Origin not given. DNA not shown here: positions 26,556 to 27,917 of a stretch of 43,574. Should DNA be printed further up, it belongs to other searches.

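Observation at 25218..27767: Six tandem S1/OB-like repeats (the ribosomal protein S1 count) fused to a membrane-anchored unknown domain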

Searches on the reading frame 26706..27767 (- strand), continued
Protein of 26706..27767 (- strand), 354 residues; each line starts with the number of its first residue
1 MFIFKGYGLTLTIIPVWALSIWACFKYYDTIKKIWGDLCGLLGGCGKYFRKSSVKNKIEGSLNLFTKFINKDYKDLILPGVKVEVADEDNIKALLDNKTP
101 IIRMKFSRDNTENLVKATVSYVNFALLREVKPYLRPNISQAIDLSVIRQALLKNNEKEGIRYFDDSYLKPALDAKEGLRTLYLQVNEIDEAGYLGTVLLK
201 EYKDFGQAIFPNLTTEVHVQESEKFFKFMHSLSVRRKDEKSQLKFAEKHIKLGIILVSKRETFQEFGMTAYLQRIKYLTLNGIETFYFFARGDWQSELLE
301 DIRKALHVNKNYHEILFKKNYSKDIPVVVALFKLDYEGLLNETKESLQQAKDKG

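Call 48: fold_search(model_id=the predicted structure, library=viral)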
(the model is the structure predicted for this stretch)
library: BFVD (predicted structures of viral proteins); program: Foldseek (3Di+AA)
matches with E <= 10: 690; with E <= 0.001: 1
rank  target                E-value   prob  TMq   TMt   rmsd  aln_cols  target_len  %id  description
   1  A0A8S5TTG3            8.6e-22  1.00  0.81  0.82   6.6       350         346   22  Uncharacterized protein [Siphoviridae sp. ct5jB2]
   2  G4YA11                1.6e-02  0.44  0.17  0.22  14.7       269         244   12  (no name in the UniProt tables at hand)
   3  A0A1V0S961            3.6e-02  0.38  0.18  0.21  16.3       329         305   11  Methyltransferase [Catovirus CTV1]
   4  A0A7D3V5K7            5.4e-02  0.99  0.17  0.27   4.3        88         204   16  tRNA mo(5)U34 methyltransferase [Fadolivirus FV1/VV64]
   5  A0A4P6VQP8            5.4e-02  0.98  0.16  0.33   5.3        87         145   15  Uncharacterized protein [Mimivirus LCMiAC02]
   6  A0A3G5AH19            5.4e-02  0.94  0.19  0.28   8.2       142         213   14  Uncharacterized protein [Sylvanvirus sp.]
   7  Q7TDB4                1.0e-01  0.54  0.29  0.12  14.8       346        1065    8  Outer capsid protein VP3 [Cryphonectria parasitica mycoreovirus 1 (strain 9B21)]
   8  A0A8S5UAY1            1.1e-01  0.57  0.21  0.26  11.1       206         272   10  Uncharacterized protein [Caudovirales sp. ctCVG11]
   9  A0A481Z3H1            1.1e-01  0.15  0.17  0.15  19.2       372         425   10  Peptidase M48 domain-containing protein [Pithovirus LCPAC101]
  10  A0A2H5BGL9            1.3e-01  0.60  0.12  0.30   7.1        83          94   16  Uncharacterized protein [Vibrio phage Ceto]
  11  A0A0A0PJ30            1.6e-01  0.93  0.16  0.37   5.0        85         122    9  Uncharacterized protein [Bacillus phage Bp8p-T]
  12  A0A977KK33            1.7e-01  0.98  0.18  0.61   3.5        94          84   13  (no name in the UniProt tables at hand)
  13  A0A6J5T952            1.8e-01  0.72  0.18  0.39   9.1       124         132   12  Uncharacterized protein [uncultured Caudovirales phage]
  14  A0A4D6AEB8            1.9e-01  0.96  0.17  0.45   7.3        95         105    8  (no name in the UniProt tables at hand)
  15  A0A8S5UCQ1            2.3e-01  0.94  0.17  0.53   4.1        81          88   11  SWI/SNF complex subunit SMARCC1, SWI/SNF-related, TRANSCRIPTION [Siphoviridae sp. ctgN495]
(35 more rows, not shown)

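Call 53: search_dna_similar(query=window:26712-27767:-, collection=phages, mode=protein, max_evalue=0.001, max_rows=20)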
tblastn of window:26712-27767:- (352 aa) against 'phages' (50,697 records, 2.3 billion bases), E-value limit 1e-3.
Records with a match: 1; places in all: 1; records where one place covers at least 80% of the query: 0.
Best place of each record, by identity: <60% 1.
By first word of the organism name: Marinitoga 1.
By host as written in the record: Marinitoga camini 1197 1.
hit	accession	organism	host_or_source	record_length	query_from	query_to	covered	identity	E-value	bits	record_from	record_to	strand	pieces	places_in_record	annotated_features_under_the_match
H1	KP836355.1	Marinitoga camini virus 1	Marinitoga camini 1197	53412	188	306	34%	25.2%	5e-4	48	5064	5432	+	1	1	hypothetical protein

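Call 54: get_annotated_region(hit=H1, flank=5000)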
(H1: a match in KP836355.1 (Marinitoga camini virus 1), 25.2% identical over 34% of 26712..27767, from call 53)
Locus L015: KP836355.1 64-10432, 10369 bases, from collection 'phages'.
description: Marinitoga camini virus 1, complete genome.
organism: Marinitoga camini virus 1 (NCBI taxid 1629954)
taxonomy: Viruses; Duplodnaviria; Heunggongvirae; Uroviricota; Caudoviricetes
host: Marinitoga camini 1197; source: -; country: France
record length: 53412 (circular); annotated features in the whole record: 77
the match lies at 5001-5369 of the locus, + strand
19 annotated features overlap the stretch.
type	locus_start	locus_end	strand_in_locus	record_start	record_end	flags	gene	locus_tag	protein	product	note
CDS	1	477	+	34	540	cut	-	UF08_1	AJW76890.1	hypothetical protein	-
CDS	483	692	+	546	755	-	-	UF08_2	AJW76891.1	hypothetical protein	-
CDS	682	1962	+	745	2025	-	-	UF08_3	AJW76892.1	replicative DNA helicase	-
CDS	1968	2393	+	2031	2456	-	-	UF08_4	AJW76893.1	single-stranded DNA-binding protein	-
CDS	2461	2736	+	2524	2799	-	-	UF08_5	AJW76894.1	hypothetical protein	-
CDS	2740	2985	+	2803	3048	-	-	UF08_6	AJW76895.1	hypothetical protein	-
CDS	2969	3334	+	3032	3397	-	-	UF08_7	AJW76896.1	hypothetical protein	-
CDS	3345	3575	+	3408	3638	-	-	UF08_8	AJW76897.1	hypothetical protein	-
CDS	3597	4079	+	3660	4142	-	-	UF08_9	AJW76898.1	hypothetical protein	-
CDS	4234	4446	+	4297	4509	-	-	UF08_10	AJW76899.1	hypothetical protein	-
CDS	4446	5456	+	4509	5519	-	-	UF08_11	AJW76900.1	hypothetical protein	-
CDS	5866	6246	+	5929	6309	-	-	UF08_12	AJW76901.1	hypothetical protein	-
CDS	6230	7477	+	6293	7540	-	-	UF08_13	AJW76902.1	terminase large subunit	-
CDS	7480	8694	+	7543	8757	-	-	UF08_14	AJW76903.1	hypothetical protein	-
CDS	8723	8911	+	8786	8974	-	-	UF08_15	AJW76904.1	hypothetical protein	-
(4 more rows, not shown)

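Call 55: search_dna_similar(query=window:26712-27767:-, collection=plasmids, mode=protein, max_evalue=0.001, max_rows=30)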
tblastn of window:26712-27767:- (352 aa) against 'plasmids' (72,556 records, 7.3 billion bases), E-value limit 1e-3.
No match.

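Call 59: list_cluster_members(proteins=[P0124, P0125, P0126, P0128, P0129, P0130, P0131, P0132, P0133, P0134])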
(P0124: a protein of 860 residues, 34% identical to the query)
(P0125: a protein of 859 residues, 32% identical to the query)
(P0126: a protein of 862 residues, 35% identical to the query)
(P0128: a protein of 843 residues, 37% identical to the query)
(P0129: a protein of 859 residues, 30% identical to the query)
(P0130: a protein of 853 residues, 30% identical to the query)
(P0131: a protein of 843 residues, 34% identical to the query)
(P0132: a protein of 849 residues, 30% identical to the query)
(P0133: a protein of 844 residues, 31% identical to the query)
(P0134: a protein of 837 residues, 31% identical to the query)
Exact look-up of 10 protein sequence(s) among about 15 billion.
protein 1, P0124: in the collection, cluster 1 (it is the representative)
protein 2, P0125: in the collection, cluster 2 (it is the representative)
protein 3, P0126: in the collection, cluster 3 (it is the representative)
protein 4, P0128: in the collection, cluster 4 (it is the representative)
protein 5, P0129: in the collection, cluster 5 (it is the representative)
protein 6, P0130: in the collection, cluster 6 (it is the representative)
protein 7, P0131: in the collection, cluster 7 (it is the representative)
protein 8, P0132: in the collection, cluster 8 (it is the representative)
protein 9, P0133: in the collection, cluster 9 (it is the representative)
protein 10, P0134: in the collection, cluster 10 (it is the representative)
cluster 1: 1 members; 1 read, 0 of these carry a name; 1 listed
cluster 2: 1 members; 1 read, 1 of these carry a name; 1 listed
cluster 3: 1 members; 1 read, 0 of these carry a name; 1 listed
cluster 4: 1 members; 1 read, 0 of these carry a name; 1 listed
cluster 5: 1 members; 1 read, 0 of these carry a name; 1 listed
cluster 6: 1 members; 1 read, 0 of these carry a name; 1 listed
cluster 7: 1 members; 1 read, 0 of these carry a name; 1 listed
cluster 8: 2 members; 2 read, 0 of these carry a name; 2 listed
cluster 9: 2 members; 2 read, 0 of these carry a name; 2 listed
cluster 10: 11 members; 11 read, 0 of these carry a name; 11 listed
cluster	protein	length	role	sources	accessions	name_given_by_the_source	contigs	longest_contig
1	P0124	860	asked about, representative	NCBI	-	-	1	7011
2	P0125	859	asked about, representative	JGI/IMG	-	ribosomal protein S1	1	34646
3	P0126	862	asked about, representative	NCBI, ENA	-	-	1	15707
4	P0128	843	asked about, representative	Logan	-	-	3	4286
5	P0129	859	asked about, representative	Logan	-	-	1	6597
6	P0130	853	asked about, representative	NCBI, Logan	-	-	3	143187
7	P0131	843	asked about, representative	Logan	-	-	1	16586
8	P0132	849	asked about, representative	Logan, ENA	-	-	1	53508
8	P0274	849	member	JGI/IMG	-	-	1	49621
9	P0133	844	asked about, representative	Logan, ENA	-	-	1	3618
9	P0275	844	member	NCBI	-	-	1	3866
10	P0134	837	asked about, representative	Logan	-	-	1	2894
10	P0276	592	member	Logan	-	-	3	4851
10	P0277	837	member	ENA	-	-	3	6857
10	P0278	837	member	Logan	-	-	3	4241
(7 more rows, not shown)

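Call 60: find_encoding_contigs(protein=P0130, flank=8000, max_places=1)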
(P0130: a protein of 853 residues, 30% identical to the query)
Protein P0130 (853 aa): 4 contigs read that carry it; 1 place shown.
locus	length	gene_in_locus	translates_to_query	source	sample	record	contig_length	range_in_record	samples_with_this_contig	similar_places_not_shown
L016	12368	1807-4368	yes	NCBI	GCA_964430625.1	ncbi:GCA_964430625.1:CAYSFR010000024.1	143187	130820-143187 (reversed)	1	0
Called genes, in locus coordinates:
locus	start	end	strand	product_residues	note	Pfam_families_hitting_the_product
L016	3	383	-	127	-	?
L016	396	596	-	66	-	-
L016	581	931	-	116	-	-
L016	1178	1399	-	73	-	-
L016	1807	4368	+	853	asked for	PF00575:S1 (faint)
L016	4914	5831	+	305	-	-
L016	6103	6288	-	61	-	-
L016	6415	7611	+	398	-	-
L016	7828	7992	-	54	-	-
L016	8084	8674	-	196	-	-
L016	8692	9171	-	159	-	-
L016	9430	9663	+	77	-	PF04255:DUF433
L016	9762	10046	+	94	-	PF18480:DUF5615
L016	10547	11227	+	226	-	-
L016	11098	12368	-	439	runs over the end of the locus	PF01979:Amidohydro_1, PF07969:Amidohydro_3 (weak)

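Call 61: find_encoding_contigs(protein=P0132, flank=8000, max_places=1)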
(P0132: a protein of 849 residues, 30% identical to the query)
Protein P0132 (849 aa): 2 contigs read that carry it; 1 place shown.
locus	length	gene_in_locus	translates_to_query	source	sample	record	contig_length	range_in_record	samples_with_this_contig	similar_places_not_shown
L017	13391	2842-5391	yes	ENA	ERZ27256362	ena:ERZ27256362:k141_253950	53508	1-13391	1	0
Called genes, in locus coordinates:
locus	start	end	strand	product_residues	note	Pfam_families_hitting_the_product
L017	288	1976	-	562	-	PF00239:Resolvase, PF07508:Recombinase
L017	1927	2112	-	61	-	-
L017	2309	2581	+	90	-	-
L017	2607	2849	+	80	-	-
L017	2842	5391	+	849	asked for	PF00575:S1 (faint)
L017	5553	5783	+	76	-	-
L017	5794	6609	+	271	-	-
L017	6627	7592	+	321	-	PF00145:DNA_methylase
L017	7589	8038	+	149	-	-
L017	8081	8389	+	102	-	-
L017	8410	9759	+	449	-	-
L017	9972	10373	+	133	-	PF19514:MobC_2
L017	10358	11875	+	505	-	PF03432:Relaxase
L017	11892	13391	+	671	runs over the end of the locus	PF14293:YWFCY, PF02534:T4SS-DNA_transf, PF10412:TrwB_AAD_bind, PF12696:TraG-D_C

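Call 62: find_encoding_contigs(protein=P0125, flank=8000, max_places=1)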
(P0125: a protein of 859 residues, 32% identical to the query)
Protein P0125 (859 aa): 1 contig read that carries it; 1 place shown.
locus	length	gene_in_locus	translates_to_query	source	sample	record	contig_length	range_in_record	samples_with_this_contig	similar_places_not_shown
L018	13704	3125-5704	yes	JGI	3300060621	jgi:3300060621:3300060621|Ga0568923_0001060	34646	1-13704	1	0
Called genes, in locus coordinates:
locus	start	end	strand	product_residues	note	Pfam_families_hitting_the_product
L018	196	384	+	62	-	PF12837:Fer4_6 (weak), PF13237:Fer4_10 (faint), PF00037:Fer4 (weak), PF13459:Fer4_15, PF13370:Fer4_13, PF12800:Fer4_4 (weak)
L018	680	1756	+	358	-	PF00356:LacI, PF00532:Peripla_BP_1, PF13407:Peripla_BP_4, PF13377:Peripla_BP_3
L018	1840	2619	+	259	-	PF00106:adh_short, PF08659:KR, PF13561:adh_short_C2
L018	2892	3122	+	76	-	-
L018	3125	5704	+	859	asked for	PF00575:S1 (weak)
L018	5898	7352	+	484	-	PF03446:NAD_binding_2, PF00393:6PGD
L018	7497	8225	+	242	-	PF00106:adh_short, PF08659:KR, PF13561:adh_short_C2, PF23441:SDR (weak)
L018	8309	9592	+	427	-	PF09861:Lar_N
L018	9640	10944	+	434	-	PF00365:PFK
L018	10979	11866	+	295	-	-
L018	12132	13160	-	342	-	-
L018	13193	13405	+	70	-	-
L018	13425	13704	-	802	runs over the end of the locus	PF13860:FlgD_ig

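Call 72: search_protein_families(library=padloc, alignment_id=A6, max_evalue=0.00001)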
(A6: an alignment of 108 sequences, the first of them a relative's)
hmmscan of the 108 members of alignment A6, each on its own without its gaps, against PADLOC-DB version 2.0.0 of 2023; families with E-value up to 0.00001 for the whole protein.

A. member 1, L004:987-2318:+ (443 aa): 58 families (the best 25 are shown)
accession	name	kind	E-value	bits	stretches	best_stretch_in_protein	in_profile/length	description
PDLC03378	MTase_II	-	3.9e-73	244.7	1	30-439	3-335/344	Type II methyltransferase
PDLC03272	MTase_II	-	1.8e-52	176.9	2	174-432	159-388/407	Type II methyltransferase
PDLC00031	DruM2|DruM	-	6.8e-49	164.9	2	22-303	4-210/361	DNA cytosine methylase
PDLC03234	MTase_II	-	3e-46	156.4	3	172-306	94-206/375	Type II methyltransferase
PDLC00027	DruM2|DruM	-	4.9e-46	155.7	3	78-255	30-174/361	DNA cytosine methylase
PDLC03326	MTase_II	-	5.3e-42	142.4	2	173-324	96-238/412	Type II methyltransferase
PDLC00026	DruM2|DruM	-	4.8e-41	139.4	1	28-432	3-316/336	DNA cytosine methylase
PDLC00033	DruM2|DruM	-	3.7e-39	133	1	17-432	9-362/368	DNA cytosine methylase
PDLC00030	DruM2|DruM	-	5e-36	122.6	1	27-267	3-199/380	DNA cytosine methylase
PDLC02649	DrmMII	-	7.5e-36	122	2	29-256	4-223/422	DrmMII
PDLC02650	DrmMII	-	5.9e-34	115.7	1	224-428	215-412/435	DrmMII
PDLC02648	DrmMII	-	2.4e-31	107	2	115-308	84-283/468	DrmMII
PDLC03232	MTase_II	-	1.6e-30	104.4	2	132-255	132-249/465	Type II methyltransferase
PDLC02656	DrmMII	-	2.2e-28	97.3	2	133-303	77-233/491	DrmMII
PDLC03237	MTase_II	-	1.2e-27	94.2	2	35-266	799-982/1036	Type II methyltransferase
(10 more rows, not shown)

B. families by the number of members that match (of 108 scanned): 227 families (the first 25 are shown)
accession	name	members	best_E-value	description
PDLC03237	MTase_II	3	1.2e-27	Type II methyltransferase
PDLC03378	MTase_II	2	3.9e-73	Type II methyltransferase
PDLC03272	MTase_II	2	1.8e-52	Type II methyltransferase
PDLC00031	DruM2|DruM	2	6.8e-49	DNA cytosine methylase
PDLC03234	MTase_II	2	3e-46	Type II methyltransferase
PDLC00027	DruM2|DruM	2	4.9e-46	DNA cytosine methylase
PDLC03326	MTase_II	2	5.3e-42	Type II methyltransferase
PDLC00026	DruM2|DruM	2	4.8e-41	DNA cytosine methylase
PDLC00033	DruM2|DruM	2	3.7e-39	DNA cytosine methylase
PDLC00030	DruM2|DruM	2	5e-36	DNA cytosine methylase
PDLC02649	DrmMII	2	7.5e-36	DrmMII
PDLC02650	DrmMII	2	5.9e-34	DrmMII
PDLC02648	DrmMII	2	2.4e-31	DrmMII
PDLC03232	MTase_II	2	1.6e-30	Type II methyltransferase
PDLC03347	MTase_II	2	1.7e-28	Type II methyltransferase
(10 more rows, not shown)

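Call 73: search_protein_families(library=pfam, alignment_id=A6, max_evalue=0.00001)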
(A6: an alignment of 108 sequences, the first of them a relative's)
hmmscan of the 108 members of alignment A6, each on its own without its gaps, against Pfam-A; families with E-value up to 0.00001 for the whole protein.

A. member 1, L004:987-2318:+ (443 aa): 1 family
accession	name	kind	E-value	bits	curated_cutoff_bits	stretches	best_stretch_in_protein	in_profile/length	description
PF00145.23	DNA_methylase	-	3.2e-48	165.2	22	1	31-430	2-322/324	C-5 cytosine-specific DNA methylase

B. families by the number of members that match (of 108 scanned): 94 families (the first 25 are shown)
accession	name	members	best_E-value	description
PF13561.12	adh_short_C2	3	1.6e-60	Enoyl-(Acyl carrier protein) reductase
PF00106.31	adh_short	3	6.6e-60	short chain dehydrogenase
PF08659.16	KR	3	2e-15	KR domain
PF00145.23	DNA_methylase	2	3.2e-48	C-5 cytosine-specific DNA methylase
PF01075.23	Glyco_transf_9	2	7.5e-31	Glycosyltransferase family 9 (heptosyltransferase)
PF16266.10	DUF4919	2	1.3e-13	Domain of unknown function (DUF4919)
PF13384.12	HTH_23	2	5.2e-06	Homeodomain-like domain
PF00393.24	6PGD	1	1.9e-137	6-phosphogluconate dehydrogenase, C-terminal domain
PF13337.12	BrxL_ATPase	1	2.8e-104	Lon-like protease BrxL-like, ATPase domain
PF03796.21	DnaB_C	1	2.3e-86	DnaB-like helicase C terminal domain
PF01544.23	CorA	1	7.3e-77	CorA-like Mg2+ transporter protein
PF02621.19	VitK2_biosynth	1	1.4e-66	Menaquinone biosynthesis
PF02421.24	FeoB_N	1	5.7e-51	Ferrous iron transport protein B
PF03446.21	NAD_binding_2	1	1.7e-50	NAD binding domain of 6-phosphogluconate dehydrogenase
PF04466.19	Terminase_3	1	2.5e-48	Phage terminase large subunit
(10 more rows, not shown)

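Call 76: search_solved_structures(query=A2, max_evalue=10, show_alignments=0)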
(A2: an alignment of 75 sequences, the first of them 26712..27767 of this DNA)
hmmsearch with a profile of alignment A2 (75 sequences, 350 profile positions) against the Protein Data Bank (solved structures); distinct sequences matched with E-value up to 10: 6.
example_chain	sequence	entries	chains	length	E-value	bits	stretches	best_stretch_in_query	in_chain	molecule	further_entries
1nfh_A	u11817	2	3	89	0.054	15.6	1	270-339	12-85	conserved hypothetical protein AF1956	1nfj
2z7c_A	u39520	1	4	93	0.058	15.6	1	269-339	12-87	DNA/RNA-binding protein Alba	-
7dl8_A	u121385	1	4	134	0.11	14.6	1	276-341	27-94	ALBA-Domain Protein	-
3lye_A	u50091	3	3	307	0.41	12.7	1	251-306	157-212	Oxaloacetate acetyl hydrolase | Oxaloacetate acetylhydrolase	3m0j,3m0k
2lzr_A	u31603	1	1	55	2.1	10.4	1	13-52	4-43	Sec-independent protein translocase protein TatA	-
3fa3_A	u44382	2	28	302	2.7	10.1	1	250-319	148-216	2,3-dimethylmalate lyase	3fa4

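Call 79: find_related_loci(query=P0148, collection=viral_contigs, flank=8000)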
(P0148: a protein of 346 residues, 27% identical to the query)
Query P0148 (346 aa) in viral_contigs; peptide patterns used: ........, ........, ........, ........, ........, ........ (x = any residue, [..] = any of these).
34 stretches matched a pattern, but none encodes a relative of the query by tblastn (E <= 1e-3).

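Call 80: search_dna_similar(query=L015:4446-5456:+, collection=phages, mode=protein, max_evalue=0.001, max_rows=30)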
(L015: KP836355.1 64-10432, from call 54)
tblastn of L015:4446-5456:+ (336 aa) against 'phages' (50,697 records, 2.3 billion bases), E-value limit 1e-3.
Records with a match: 1; places in all: 1; records where one place covers at least 80% of the query: 1.
Best place of each record, by identity: >=99% 1.
By first word of the organism name: Marinitoga 1.
By host as written in the record: Marinitoga camini 1197 1.
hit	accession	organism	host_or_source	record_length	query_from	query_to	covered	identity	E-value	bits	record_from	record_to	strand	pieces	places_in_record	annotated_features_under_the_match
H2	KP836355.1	Marinitoga camini virus 1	Marinitoga camini 1197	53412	1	336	100%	100.0%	0e+0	591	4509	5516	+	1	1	hypothetical protein (x2)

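Call 81: search_dna_similar(query=P0148, collection=phages, mode=protein, max_evalue=0.001, max_rows=30)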
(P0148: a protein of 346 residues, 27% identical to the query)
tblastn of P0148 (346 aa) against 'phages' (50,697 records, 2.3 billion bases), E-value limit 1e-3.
Records with a match: 1; places in all: 1; records where one place covers at least 80% of the query: 0.
Best place of each record, by identity: <60% 1.
By first word of the organism name: Marinitoga 1.
By host as written in the record: Marinitoga camini 1197 1.
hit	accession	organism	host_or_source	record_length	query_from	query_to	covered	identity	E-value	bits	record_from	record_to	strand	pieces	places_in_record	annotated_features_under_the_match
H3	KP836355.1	Marinitoga camini virus 1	Marinitoga camini 1197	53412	39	293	74%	23.6%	1e-9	66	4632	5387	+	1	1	hypothetical protein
